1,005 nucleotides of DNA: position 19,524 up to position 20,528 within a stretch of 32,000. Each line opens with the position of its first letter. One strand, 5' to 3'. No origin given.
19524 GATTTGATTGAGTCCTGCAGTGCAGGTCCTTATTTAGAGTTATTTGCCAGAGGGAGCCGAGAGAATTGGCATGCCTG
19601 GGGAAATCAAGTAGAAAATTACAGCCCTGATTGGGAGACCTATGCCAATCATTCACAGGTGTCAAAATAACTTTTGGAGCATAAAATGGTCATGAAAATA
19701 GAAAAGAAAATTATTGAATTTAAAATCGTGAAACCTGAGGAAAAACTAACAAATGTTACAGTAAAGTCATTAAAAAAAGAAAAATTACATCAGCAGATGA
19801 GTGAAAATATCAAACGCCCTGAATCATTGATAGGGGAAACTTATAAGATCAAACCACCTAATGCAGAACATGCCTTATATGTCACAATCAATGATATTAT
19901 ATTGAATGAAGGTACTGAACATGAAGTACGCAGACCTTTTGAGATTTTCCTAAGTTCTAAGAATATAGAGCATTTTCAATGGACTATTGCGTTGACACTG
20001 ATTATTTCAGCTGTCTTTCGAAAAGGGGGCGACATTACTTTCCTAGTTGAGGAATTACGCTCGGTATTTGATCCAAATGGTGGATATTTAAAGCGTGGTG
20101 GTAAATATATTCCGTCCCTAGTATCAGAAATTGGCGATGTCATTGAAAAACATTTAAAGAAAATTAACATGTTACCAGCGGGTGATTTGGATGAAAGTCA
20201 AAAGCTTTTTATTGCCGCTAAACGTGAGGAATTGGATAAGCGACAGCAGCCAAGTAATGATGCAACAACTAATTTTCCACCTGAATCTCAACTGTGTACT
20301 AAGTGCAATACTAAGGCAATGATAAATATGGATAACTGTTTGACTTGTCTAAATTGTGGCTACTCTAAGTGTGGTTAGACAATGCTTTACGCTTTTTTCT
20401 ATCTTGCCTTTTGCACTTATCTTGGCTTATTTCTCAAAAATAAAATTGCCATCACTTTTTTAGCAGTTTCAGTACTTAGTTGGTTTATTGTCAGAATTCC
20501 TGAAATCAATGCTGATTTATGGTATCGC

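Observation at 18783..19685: Restriction-modification remnant inserted exactly in the junction of the split B12-dependent ribonucleotide reductase (nrdJa | R' - M | nrdJb)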

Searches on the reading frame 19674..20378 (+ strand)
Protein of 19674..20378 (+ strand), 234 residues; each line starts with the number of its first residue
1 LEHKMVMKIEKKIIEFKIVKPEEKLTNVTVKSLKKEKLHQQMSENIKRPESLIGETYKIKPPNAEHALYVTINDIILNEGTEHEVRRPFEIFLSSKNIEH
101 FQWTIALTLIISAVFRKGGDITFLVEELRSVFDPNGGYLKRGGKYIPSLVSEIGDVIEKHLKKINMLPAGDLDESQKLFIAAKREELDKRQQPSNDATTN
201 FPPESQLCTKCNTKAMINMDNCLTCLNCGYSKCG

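Call 4: search_protein_families(library=pfam, proteins=[window:19674-20378:+], max_evalue=1)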
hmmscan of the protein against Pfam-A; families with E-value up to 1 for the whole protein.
window:19674-20378:+ (234 aa): 1 family
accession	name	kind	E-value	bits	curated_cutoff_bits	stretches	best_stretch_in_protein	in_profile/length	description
PF12637.14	TSCPD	-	4.5e-06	27.3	22.8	1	65-161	13-88/88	TSCPD domain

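Call 5: search_protein_families(library=ncbifam, proteins=[window:19674-20378:+], max_evalue=1)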
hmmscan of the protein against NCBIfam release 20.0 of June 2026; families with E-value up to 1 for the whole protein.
window:19674-20378:+ (234 aa): 4 families
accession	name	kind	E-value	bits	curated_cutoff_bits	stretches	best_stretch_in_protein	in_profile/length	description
NF006417.0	PRK08665.1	equivalog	2.7e-12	45.8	961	1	34-234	585-759/759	vitamin B12-dependent ribonucleotide reductase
NF005122.0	PRK06556.1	equivalog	0.025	12.3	859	1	189-231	915-956/960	vitamin B12-dependent ribonucleotide reductase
NF043075.1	MMSYN1_0197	equivalog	0.045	12.7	550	1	36-129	165-257/341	spermidine/putrescine ABC transporter ATP-binding protein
TIGR00093.1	TIGR00093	subfamily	0.17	11.7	109.3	1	23-91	65-130/161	pseudouridine synthase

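Call 18: find_homologous_proteins(query=window:19674-20378:+)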
Query window:19674-20378:+ (234 aa): 8000 proteins with E <= 0.001 among 8000 candidates; the best 120 are listed.
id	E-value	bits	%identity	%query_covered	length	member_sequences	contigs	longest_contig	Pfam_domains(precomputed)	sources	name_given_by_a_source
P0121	9.7e-150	514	100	98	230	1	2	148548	PF12637.15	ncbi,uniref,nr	ncbi:NrdJb [Fastidiosibacter lacustris]|uniref:TSCPD domain-containing protein n=1 Tax=Fastidiosibac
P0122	4.4e-129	446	85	98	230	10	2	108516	PF12637.15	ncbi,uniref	ncbi:TSCPD domain-containing protein [Cysteiniphilum sp. 6C5]|uniref:TSCPD domain-containing protein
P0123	2.0e-127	441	84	98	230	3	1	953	PF12637.15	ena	-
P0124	7.1e-126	436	83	98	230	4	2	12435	PF12637.15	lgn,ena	-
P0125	8.9e-124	429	83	98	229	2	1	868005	PF12637.15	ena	-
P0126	1.2e-118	412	80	98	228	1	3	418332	PF12637.15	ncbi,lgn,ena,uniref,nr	ncbi:hypothetical protein [Fangia hongkongensis]|uniref:TSCPD domain-containing protein n=1 Tax=Fang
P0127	1.5e-118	412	80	98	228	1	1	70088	PF12637.15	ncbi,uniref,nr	ncbi:TSCPD domain-containing protein [Facilibium subflavum]|uniref:TSCPD domain-containing protein n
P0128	8.4e-115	400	78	98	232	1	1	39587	PF12637.15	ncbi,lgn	ncbi:MAG: NrdJb [Francisellaceae bacterium]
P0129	4.0e-106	371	72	100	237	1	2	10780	PF12637.15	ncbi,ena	-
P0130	1.6e-105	369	72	98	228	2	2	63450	PF12637.15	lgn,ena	-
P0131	4.4e-105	368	73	98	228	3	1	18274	PF12637.15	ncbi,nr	ncbi:NrdJb [Thiotrichales bacterium 19S3-7]|nr:NrdJb [Thiotrichales bacterium 19S3-7] MCF6802874.1 N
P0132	4.2e-104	365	71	97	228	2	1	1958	PF12637.15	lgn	-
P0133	6.7e-104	364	70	98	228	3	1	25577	PF12637.15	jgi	jgi:hypothetical protein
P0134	1.8e-103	363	70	97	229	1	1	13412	PF12637.15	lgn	-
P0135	3.6e-102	358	71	98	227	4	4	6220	PF12637.15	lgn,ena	-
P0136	4.1e-102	358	70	98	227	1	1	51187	PF12637.15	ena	-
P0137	1.4e-101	357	70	98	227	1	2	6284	PF12637.15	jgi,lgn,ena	-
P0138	1.8e-101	356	70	98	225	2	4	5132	PF12637.15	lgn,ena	-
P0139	3.5e-101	355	70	98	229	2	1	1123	PF12637.15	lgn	-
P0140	4.7e-101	355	70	98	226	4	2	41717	PF12637.15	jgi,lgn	jgi:hypothetical protein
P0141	5.5e-101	355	70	98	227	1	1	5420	PF12637.15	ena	-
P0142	2.4e-99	349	70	98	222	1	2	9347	PF12637.15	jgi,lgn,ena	jgi:hypothetical protein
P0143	3.0e-98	346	69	98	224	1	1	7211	PF12637.15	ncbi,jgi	ncbi:MAG: hypothetical protein ACJA0H_000720 [Francisellaceae bacterium]|jgi:hypothetical protein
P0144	4.3e-98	345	69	98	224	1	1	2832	PF12637.15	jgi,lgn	jgi:hypothetical protein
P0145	1.2e-94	334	65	98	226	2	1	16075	PF12637.15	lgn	-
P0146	4.4e-92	325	64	98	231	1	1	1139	PF12637.15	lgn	-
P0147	8.0e-92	325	62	97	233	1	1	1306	PF12637.15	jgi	jgi:hypothetical protein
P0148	8.2e-92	325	64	98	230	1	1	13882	PF12637.15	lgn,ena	-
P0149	1.2e-91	324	64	98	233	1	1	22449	PF12637.15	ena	-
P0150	1.3e-91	324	62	97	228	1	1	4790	PF12637.15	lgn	-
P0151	2.0e-91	323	69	83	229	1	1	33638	PF12637.15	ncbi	-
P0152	3.0e-91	323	63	98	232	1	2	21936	PF12637.15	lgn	-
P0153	3.3e-91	323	62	97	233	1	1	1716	PF12637.15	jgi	jgi:hypothetical protein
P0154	9.5e-91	321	64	98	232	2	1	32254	PF12637.15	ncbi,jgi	-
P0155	1.2e-90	321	63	98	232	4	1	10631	PF12637.15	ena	-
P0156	2.2e-90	320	61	97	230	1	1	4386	PF12637.15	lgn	-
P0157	2.9e-90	319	63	98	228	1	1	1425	PF12637.15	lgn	-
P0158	2.9e-90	319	63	97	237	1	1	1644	PF12637.15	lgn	-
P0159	4.1e-90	319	61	98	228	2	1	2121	PF12637.15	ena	-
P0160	4.7e-90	319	63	98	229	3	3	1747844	PF12637.15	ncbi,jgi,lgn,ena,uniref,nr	ncbi:hypothetical protein DFR31_0319 [Alkalispirillum mobile]|uniref:ribonucleoside-diphosphate redu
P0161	5.9e-90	319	60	98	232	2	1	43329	PF12637.15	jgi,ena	-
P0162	7.4e-90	318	62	97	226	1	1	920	PF12637.15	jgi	jgi:hypothetical protein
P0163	8.3e-90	318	62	98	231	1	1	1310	PF12637.15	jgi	-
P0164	1.2e-89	318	63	98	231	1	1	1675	PF12637.15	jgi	jgi:hypothetical protein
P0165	1.2e-89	317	62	98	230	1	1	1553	PF12637.15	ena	-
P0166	1.2e-89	317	62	97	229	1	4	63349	PF12637.15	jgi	-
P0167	1.5e-89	317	62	98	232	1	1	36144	PF12637.15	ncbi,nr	ncbi:MAG: NrdJb [Gammaproteobacteria bacterium RBG_16_57_12]|nr:MAG: NrdJb [Gammaproteobacteria bact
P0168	1.8e-89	317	62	97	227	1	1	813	PF12637.15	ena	-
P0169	3.2e-89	316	62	98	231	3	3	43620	PF12637.15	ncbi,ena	-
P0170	4.6e-89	316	61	98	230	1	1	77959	PF12637.15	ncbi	-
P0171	4.8e-89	316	60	98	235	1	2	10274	PF12637.15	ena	-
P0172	5.2e-89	315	61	97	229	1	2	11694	PF12637.15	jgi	jgi:hypothetical protein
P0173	5.3e-89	315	61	97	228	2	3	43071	PF12637.15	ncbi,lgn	ncbi:MAG: NrdJb [Reinekea sp.]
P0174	6.5e-89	315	61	98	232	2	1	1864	PF12637.15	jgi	jgi:hypothetical protein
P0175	8.2e-89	315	62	97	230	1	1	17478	PF12637.15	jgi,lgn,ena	-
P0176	9.2e-89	315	66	97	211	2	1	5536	PF12637.15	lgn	-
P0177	1.0e-88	314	61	97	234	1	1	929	PF12637.15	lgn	-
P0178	1.0e-88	314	62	97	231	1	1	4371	PF12637.15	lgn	-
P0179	1.2e-88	314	60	98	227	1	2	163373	PF12637.15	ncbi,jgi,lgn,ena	-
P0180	1.4e-88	314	61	98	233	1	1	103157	PF12637.15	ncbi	-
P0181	1.4e-88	314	60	98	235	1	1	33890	PF12637.15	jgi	-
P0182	1.4e-88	314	62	98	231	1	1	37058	PF12637.15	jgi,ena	-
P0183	1.6e-88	314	61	97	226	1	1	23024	PF12637.15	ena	-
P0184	2.7e-88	313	61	98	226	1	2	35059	PF12637.15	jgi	jgi:hypothetical protein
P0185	3.1e-88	313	60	98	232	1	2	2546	PF12637.15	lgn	-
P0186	3.7e-88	313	61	98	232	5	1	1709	PF12637.15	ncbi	-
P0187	3.8e-88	313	61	98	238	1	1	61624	PF12637.15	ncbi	-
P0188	4.5e-88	312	59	98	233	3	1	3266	PF12637.15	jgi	-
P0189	5.1e-88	312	61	98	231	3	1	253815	PF12637.15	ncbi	-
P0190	5.3e-88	312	63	98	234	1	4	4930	PF12637.15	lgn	-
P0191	5.4e-88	312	60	98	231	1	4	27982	PF12637.15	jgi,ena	jgi:hypothetical protein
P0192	5.4e-88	312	61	98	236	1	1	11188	PF12637.15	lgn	-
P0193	5.7e-88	312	60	98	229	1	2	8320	PF12637.15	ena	-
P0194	5.8e-88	312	63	98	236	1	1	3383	PF12637.15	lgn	-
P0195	5.9e-88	312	60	98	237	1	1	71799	PF12637.15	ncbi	ncbi:MAG: NrdJb [Pseudomonadota bacterium]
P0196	5.9e-88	312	61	97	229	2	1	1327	PF12637.15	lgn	-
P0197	6.0e-88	312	61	97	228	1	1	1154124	PF12637.15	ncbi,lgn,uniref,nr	ncbi:hypothetical protein [Reinekea blandensis]|uniref:ribonucleoside-diphosphate reductase n=1 Tax=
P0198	6.0e-88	312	62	98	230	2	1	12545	PF12637.15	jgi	jgi:hypothetical protein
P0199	6.0e-88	312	61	98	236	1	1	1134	PF12637.15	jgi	jgi:hypothetical protein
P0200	6.8e-88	312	62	98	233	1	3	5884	PF12637.15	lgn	-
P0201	7.0e-88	312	61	98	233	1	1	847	PF12637.15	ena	-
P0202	7.4e-88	312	61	98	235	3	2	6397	PF12637.15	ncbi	-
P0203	7.5e-88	312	60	98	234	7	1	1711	PF12637.15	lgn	-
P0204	7.6e-88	312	60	97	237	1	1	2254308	PF12637.15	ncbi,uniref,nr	ncbi:NrdJb [Reinekea thalattae]|uniref:ribonucleoside-diphosphate reductase n=1 Tax=Reinekea thalatt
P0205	7.9e-88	312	60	98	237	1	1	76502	PF12637.15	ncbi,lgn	-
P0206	8.5e-88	311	62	98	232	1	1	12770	PF12637.15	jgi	jgi:hypothetical protein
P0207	1.0e-87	311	60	98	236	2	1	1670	PF12637.15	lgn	-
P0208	1.1e-87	311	63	98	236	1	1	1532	PF12637.15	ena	-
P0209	1.1e-87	311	60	98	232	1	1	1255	PF12637.15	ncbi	-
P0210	1.1e-87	311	60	98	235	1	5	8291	PF12637.15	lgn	-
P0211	1.1e-87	311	62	97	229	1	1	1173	PF12637.15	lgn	-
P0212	1.2e-87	311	61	98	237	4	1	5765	PF12637.15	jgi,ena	-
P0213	1.2e-87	311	59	98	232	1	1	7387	PF12637.15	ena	-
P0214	1.4e-87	311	60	98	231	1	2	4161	PF12637.15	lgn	-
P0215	1.5e-87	311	63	98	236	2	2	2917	PF12637.15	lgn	-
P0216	1.5e-87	311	63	98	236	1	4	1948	PF12637.15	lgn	-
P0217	1.6e-87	311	61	98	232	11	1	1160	PF12637.15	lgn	-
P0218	1.6e-87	311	62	98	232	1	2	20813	PF12637.15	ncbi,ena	-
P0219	1.7e-87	310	62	98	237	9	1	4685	PF12637.15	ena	-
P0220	1.7e-87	310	60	98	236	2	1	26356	PF12637.15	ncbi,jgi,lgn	-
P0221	1.7e-87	310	62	98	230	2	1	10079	PF12637.15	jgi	-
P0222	1.8e-87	310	61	98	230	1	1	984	PF12637.15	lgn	-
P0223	2.0e-87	310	61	98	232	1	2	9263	PF12637.15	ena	-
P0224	2.0e-87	310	62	98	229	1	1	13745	PF12637.15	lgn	-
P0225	2.0e-87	310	60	98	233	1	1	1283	PF12637.15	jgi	-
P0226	2.0e-87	310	60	97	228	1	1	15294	PF12637.15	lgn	-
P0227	2.1e-87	310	60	98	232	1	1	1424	PF12637.15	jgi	-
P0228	2.1e-87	310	60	98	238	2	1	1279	PF12637.15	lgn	-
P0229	2.4e-87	310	60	98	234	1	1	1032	PF12637.15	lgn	-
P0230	2.5e-87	310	61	98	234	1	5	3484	PF12637.15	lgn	-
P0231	2.5e-87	310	61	98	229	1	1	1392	PF12637.15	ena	-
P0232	2.5e-87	310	60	98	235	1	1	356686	PF12637.15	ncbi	-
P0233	2.6e-87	310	61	98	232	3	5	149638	PF12637.15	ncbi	-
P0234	2.6e-87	310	61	98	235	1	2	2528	PF12637.15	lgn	-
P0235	2.9e-87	310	63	98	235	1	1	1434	PF12637.15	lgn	-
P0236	3.0e-87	310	60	98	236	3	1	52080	PF12637.15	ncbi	-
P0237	3.0e-87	310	59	98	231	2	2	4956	PF12637.15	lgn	-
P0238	3.1e-87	310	61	98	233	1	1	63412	PF12637.15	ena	-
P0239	3.1e-87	310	61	98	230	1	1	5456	PF12637.15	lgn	-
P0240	3.7e-87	309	60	98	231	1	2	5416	PF12637.15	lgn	-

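Call 22: find_encoding_contigs(protein=P0122, flank=6000, max_places=4)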
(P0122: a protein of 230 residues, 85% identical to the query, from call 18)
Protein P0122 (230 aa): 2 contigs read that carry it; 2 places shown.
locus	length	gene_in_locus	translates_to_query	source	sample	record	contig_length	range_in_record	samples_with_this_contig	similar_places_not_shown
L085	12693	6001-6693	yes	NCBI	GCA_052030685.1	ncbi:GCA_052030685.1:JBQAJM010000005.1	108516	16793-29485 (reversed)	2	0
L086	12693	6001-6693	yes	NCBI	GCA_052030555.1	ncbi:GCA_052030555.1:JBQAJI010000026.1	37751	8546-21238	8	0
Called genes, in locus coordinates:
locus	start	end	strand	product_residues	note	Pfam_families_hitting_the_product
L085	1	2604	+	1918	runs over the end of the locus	-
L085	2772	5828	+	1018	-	-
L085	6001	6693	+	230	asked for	PF12637:TSCPD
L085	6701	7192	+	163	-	-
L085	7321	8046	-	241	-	-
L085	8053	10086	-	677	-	PF00593:TonB_dep_Rec_b-barrel, PF07715:Plug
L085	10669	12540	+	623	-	PF13292:DXP_synthase_N, PF00676:E1_dh (weak), PF00456:Transketolase_N (faint), PF02779:Transket_pyr, PF02780:Transketolase_C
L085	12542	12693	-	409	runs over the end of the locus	PF07690:MFS_1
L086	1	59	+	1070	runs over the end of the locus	-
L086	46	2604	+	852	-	-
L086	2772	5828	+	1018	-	-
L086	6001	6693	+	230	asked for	PF12637:TSCPD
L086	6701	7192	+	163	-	-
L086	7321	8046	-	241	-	-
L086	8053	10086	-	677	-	PF00593:TonB_dep_Rec_b-barrel, PF07715:Plug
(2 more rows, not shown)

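Call 23: find_encoding_contigs(protein=P0126, flank=6000, max_places=3)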
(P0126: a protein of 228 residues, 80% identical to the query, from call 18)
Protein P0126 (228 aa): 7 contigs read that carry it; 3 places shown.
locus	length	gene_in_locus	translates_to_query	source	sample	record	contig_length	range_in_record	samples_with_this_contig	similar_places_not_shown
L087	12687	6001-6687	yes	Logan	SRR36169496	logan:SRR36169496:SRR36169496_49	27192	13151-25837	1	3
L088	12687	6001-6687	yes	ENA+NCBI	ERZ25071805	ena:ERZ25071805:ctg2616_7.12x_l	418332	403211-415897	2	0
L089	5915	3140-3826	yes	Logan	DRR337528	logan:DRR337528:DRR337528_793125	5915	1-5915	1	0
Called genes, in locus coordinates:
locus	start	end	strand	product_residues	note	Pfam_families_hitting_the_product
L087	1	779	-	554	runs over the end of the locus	PF03109:ABC1, PF27536:UbiB_helical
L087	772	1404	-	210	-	PF02036:SCP2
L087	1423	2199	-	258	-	PF01209:Ubie_methyltran, PF13489:Methyltransf_23, PF13847:Methyltransf_31, PF08241:Methyltransf_11, PF08242:Methyltransf_12, PF13649:Methyltransf_25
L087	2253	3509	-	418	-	PF00375:SDF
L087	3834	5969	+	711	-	PF00317:Ribonuc_red_lgN (weak), PF02867:Ribonuc_red_lgC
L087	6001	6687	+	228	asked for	PF12637:TSCPD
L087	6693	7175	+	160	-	-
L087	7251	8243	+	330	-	PF25917:BSH_RND, PF25881:HH_YBHG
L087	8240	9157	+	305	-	PF00005:ABC_tran, PF13304:AAA_21 (faint)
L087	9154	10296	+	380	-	PF12679:ABC2_membrane_2, PF12698:ABC2_membrane_3, PF01061:ABC2_membrane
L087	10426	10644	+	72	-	-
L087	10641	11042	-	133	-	PF01479:S4, PF28601:HSP15_C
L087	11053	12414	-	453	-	PF07992:Pyr_redox_2, PF12831:FAD_oxidored, PF13738:Pyr_redox_3, PF00070:Pyr_redox, PF02852:Pyr_redox_dim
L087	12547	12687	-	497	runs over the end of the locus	?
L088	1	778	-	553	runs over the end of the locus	PF03109:ABC1, PF27536:UbiB_helical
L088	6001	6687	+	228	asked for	PF12637:TSCPD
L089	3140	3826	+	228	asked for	PF12637:TSCPD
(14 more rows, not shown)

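Call 24: find_encoding_contigs(protein=P0125, flank=6000, max_places=3)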
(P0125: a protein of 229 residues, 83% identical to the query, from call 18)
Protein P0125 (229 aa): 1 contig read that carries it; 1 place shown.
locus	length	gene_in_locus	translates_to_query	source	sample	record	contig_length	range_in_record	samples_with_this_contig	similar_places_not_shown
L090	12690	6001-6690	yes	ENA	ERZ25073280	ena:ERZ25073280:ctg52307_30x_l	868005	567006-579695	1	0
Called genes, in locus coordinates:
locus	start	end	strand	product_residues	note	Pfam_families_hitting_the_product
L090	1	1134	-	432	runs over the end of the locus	PF04052:TolB_N, PF25174:Beta-prop_THOC3 (faint), PF26550:Tricorn_2nd, PF00930:DPPIV_N (faint), PF07676:PD40, PF26549:Tricorn_N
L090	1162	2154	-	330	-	-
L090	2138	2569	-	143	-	PF02472:ExbD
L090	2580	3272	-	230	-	PF01618:MotA_ExbB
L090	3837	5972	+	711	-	PF00317:Ribonuc_red_lgN (weak), PF02867:Ribonuc_red_lgC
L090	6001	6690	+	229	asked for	PF12637:TSCPD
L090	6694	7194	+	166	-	-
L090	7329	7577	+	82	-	PF00886:Ribosomal_S16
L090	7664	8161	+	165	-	PF01782:RimM, PF05239:PRC, PF24986:PRC_RimM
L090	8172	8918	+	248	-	PF01746:tRNA_m1G_MT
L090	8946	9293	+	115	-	PF01245:Ribosomal_L19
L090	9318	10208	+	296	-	PF02899:Phage_int_SAM_1, PF13495:Phage_int_SAM_4 (weak), PF00589:Phage_integrase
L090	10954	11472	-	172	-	-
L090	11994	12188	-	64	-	PF04986:Y2_Tnp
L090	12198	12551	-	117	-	PF04986:Y2_Tnp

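Call 46: search_protein_families(library=padloc, proteins=[L253:7210-9015:+, L251:8001-8588:+], max_evalue=0.001)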
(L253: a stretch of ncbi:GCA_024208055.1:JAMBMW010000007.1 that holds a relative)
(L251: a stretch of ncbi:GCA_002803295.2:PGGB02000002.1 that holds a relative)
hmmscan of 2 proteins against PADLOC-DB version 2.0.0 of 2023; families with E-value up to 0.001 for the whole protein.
L253:7210-9015:+ (602 aa): 50 families (the best 25 are shown)
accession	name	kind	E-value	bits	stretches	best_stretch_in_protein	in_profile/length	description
PDLC02914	ATPase-Toprim_I-B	-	2.6e-16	57.8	1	19-524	18-368/443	-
PDLC04235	PDC-M01A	-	4.4e-16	56.8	1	251-399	288-427/510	-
PDLC00290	PtuA1|PtuA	-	1.4e-15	55.6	2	18-75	16-72/414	AAA ATPase domain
PDLC04135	mad3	-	1.7e-15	55.5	1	10-390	8-329/374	mads_3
PDLC02980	AriA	-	9.9e-14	50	1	27-388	1-303/304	-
PDLC02335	AbiLi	-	6.8e-13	46.4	1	11-399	57-251/326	AbiLi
PDLC04236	PDC-M01A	-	1.2e-12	45.6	1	262-392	177-299/388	-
PDLC02913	ATPase_I-A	-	8.5e-12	42.9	2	206-408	247-426/508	-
PDLC00278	PtuA1|PtuA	-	1.6e-11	42.1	2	314-413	248-356/436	AAA ATPase domain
PDLC00271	PtuA1|PtuA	-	2.4e-11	41.8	2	283-406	221-340/421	AAA ATPase domain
PDLC04164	AriA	-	2.4e-11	41.7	2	218-389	85-237/253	-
PDLC00305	PtuA1|PtuA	-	3.1e-11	41.3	2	17-73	15-71/392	AAA ATPase domain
PDLC00282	PtuA1|PtuA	-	3.6e-11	40.6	1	305-392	345-430/520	AAA ATPase domain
PDLC00299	PtuA1|PtuA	-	3.8e-11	40.6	2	231-408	249-442/535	AAA ATPase domain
PDLC00303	PtuA1|PtuA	-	2.7e-10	37.9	1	310-407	206-300/386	AAA ATPase domain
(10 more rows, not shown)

L251:8001-8588:+ (196 aa): 0 families

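Call 47: search_protein_families(library=pfam, proteins=[L253:7210-9015:+, L251:10030-10659:+], max_evalue=0.01)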
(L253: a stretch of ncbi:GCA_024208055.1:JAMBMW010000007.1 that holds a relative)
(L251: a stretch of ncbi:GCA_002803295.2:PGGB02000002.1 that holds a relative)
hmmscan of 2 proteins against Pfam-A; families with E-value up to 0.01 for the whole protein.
L253:7210-9015:+ (602 aa): 10 families
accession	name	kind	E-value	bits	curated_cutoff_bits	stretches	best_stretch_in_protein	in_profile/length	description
PF13304.12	AAA_21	-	1.7e-13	51.7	27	1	267-388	184-303/304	AAA domain, putative AbiEii toxin, Type IV TA system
PF00005.33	ABC_tran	-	1.5e-07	32.5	25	1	19-80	4-74/137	ABC transporter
PF13401.12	AAA_22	-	3.4e-05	24.6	27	1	25-97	5-79/130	AAA domain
PF02463.25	SMC_N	-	5.1e-05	23.2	40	1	10-401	8-213/220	RecF/RecN/SMC N terminal domain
PF24883.2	NPHP3_N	-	7.8e-05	23.4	24.8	0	26-54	23-51/164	Nephrocystin 3, N-terminal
PF13175.12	AAA_15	-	0.00057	20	32.1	1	10-386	9-372/374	AAA ATPase domain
PF01637.24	ATPase_2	-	0.0014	18.9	33.2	1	26-101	21-99/225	ATPase domain predominantly from Archaea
PF13238.12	AAA_18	-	0.003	18.5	29.4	0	29-83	2-50/128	AAA domain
PF20720.3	nSTAND3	-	0.0047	17.1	27.2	0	26-65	18-56/155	Novel STAND NTPase 3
PF13191.12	AAA_16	-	0.0055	17.7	32.6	0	25-79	24-82/167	AAA ATPase domain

L251:10030-10659:+ (210 aa): 1 family
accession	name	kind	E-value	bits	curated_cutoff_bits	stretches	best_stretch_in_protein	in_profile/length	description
PF19515.5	DUF6048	-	0.0052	17.1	27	1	133-170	100-136/232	Domain of unknown function (DUF6048)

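Call 56: find_encoding_contigs(protein=P0124, flank=5000, max_places=3)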
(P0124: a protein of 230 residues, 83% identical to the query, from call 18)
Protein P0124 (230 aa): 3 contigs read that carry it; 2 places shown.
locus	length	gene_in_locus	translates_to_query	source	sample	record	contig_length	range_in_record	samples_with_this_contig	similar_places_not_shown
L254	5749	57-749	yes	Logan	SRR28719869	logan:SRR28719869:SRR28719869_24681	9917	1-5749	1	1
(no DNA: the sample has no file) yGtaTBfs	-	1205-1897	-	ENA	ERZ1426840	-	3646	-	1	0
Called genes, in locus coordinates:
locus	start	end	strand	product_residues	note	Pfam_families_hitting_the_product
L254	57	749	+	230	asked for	PF12637:TSCPD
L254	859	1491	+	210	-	-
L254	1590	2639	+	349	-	PF05496:RuvB_N, PF00004:AAA, PF07728:AAA_5 (weak), PF17864:AAA_lid_4, PF05491:WHD_RuvB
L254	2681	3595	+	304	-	PF00892:EamA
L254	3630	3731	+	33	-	-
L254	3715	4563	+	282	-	PF25917:BSH_RND, PF25919:BSH_CusB (faint), PF25963:Beta-barrel_AAEA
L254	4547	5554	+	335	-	-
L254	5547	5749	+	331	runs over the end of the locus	PF13515:FUSC_2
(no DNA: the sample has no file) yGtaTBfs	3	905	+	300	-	?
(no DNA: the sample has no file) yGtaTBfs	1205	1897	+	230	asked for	PF12637:TSCPD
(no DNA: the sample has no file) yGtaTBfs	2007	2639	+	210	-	-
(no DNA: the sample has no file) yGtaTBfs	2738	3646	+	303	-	?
